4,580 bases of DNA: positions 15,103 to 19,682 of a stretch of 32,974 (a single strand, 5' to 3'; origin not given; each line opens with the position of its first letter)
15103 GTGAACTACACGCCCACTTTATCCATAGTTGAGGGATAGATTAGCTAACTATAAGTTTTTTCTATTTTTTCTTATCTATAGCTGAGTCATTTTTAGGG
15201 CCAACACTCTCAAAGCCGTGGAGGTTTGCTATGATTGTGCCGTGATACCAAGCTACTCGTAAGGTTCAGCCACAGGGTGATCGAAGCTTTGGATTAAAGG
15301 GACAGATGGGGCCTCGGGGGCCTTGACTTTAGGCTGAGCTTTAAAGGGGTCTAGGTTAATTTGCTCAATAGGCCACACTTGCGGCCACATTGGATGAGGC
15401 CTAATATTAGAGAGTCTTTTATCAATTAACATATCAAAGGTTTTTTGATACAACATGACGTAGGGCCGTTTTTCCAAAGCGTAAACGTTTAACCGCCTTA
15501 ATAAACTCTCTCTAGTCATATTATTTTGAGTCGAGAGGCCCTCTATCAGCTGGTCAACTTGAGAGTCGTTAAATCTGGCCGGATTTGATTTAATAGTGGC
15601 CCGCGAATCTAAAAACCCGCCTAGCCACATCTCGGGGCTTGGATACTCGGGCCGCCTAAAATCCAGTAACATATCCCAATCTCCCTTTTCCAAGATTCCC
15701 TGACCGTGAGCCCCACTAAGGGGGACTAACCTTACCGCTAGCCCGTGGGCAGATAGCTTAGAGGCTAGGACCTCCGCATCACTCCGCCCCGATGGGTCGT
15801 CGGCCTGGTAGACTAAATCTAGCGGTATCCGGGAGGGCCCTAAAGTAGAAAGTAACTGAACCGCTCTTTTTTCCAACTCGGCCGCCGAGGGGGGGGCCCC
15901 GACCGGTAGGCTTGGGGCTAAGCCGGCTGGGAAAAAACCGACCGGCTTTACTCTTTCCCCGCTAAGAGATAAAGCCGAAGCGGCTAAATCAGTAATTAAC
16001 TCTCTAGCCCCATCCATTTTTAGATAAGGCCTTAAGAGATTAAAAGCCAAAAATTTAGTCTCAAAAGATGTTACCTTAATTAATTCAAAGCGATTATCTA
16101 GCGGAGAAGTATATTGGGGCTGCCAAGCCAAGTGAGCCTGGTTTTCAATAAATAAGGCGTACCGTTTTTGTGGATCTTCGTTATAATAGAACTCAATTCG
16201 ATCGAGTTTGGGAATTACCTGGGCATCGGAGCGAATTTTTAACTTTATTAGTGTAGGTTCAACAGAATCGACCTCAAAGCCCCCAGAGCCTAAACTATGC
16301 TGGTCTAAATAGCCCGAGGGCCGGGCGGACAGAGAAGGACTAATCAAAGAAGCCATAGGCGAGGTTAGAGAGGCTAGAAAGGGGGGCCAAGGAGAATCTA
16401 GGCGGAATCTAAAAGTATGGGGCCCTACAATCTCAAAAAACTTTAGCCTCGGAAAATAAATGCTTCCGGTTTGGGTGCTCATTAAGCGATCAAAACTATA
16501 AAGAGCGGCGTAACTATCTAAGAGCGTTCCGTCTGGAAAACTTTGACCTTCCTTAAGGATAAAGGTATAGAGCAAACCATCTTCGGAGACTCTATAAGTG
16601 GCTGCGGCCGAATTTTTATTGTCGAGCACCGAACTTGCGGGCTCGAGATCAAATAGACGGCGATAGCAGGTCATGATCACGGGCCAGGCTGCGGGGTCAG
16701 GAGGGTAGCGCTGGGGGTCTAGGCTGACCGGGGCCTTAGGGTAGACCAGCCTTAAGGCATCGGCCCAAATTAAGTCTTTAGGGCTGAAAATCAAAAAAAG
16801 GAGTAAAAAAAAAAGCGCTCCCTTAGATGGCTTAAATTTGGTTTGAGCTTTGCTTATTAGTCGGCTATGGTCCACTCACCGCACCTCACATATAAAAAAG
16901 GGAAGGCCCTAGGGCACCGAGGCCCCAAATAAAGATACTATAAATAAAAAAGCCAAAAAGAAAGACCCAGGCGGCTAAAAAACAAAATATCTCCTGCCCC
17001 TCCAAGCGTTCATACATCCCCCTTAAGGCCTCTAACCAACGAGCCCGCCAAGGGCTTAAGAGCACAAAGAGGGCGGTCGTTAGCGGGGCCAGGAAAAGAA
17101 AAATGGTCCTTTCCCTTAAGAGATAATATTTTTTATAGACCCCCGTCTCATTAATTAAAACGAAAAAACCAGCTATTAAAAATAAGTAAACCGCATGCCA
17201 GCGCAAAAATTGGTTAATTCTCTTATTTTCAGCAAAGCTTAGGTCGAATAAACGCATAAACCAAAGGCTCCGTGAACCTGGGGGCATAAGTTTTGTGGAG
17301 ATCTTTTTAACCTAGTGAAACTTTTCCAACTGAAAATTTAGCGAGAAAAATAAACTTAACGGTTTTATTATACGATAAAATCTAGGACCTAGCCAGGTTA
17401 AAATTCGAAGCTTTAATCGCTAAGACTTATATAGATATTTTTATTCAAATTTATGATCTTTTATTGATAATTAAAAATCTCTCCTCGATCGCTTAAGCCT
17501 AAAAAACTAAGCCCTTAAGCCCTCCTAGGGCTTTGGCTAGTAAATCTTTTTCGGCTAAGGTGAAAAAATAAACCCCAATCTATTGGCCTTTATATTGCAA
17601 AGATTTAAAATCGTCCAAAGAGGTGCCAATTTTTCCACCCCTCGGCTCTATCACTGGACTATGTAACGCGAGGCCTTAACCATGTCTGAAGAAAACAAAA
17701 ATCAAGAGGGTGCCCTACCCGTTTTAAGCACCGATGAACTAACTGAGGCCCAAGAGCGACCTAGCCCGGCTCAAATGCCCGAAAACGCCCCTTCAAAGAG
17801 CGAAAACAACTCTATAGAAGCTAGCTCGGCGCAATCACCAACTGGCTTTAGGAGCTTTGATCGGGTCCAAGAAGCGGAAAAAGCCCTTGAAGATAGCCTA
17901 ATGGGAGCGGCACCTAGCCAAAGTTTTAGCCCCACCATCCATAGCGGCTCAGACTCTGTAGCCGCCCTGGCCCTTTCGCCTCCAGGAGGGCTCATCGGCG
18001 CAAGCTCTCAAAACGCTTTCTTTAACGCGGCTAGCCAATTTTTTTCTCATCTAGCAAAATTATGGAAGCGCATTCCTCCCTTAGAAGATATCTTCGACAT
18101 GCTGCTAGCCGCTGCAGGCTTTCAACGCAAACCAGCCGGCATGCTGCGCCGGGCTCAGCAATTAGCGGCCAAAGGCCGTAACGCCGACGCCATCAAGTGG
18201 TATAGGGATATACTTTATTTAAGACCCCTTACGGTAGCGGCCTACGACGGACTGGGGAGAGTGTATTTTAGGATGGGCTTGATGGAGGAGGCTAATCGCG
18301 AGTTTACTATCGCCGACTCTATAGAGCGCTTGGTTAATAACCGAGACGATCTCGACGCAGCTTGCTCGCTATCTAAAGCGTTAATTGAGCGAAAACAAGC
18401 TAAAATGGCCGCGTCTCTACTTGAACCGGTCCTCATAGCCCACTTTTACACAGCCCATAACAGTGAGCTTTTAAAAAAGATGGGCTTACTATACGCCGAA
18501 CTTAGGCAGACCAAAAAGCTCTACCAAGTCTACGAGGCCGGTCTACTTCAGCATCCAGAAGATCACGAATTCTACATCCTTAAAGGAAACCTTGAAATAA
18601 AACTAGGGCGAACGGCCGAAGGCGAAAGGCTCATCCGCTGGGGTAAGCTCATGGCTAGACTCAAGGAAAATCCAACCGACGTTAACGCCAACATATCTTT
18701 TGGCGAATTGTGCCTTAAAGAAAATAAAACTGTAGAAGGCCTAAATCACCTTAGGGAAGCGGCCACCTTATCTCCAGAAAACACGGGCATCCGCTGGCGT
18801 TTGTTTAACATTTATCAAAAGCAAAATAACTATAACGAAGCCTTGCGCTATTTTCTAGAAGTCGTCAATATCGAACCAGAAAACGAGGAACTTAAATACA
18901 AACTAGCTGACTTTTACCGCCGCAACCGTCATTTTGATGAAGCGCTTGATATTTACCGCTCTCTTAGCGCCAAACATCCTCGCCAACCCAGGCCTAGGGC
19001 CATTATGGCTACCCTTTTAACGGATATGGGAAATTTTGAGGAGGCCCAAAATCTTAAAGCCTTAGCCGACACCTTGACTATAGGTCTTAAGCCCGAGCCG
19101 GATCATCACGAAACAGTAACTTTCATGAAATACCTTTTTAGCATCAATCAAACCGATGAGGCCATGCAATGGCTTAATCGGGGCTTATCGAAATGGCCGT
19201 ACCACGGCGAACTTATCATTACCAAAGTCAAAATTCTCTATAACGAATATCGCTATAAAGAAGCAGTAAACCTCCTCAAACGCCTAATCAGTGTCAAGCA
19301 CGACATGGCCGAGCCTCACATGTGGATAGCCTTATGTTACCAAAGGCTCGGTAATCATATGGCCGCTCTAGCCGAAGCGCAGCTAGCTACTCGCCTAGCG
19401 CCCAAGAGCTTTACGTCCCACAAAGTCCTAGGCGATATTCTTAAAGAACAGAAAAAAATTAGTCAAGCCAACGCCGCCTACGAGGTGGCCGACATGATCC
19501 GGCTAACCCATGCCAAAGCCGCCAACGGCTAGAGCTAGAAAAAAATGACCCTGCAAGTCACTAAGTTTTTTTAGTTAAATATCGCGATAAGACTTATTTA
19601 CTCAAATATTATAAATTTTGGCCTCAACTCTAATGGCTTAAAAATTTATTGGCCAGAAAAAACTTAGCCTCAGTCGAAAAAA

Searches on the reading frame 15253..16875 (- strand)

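Call 67: search_protein_families(library=pfam, max_evalue=0.001, proteins=[window:15253-16875:-])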
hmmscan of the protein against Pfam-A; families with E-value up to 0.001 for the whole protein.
window:15253-16875:- (540 aa): 1 family
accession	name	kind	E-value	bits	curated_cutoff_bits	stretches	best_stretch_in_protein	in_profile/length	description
PF00496.27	SBP_bac_5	-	4e-29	102.3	32.4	1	91-424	7-363/368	Bacterial extracellular solute-binding proteins, family 5 Middle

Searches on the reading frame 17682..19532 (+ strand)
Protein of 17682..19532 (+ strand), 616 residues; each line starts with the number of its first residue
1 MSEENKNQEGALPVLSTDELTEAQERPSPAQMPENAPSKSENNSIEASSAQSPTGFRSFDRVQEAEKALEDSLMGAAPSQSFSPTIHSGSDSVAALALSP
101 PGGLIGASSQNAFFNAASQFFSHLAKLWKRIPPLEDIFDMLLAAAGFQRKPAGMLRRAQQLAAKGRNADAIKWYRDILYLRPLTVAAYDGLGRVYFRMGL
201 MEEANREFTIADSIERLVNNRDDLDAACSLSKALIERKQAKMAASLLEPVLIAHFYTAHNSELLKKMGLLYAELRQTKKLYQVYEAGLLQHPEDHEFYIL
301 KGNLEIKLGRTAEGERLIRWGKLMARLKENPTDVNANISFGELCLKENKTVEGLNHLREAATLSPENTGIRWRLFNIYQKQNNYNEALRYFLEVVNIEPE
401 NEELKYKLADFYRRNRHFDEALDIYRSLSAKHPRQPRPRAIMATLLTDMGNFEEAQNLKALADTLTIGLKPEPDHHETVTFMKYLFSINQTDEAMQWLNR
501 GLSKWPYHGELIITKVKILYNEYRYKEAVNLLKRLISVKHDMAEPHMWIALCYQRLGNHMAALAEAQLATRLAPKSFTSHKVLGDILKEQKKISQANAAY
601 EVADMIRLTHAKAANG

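Call 65: find_encoding_contigs(protein=window:17682-19532:+, flank=10000, max_places=10)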
Protein window:17682-19532:+ (616 aa): 1 contig read that carries it; 1 place shown.
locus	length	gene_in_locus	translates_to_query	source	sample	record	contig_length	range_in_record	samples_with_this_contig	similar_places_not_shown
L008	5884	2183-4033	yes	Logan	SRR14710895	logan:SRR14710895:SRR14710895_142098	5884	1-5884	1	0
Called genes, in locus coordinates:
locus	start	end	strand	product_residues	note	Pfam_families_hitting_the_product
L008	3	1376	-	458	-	?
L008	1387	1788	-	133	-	-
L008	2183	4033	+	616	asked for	PF13176:TPR_7 (faint), PF13374:TPR_10 (faint), PF13424:TPR_12 (faint), PF13428:TPR_14 (faint), PF14559:TPR_19 (weak), PF12895:ANAPC3 (weak), PF14559:TPR_19, PF12895:ANAPC3 (weak), +11 more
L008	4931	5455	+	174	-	PF18291:HU-HIG (weak), PF00216:Bac_DNA_binding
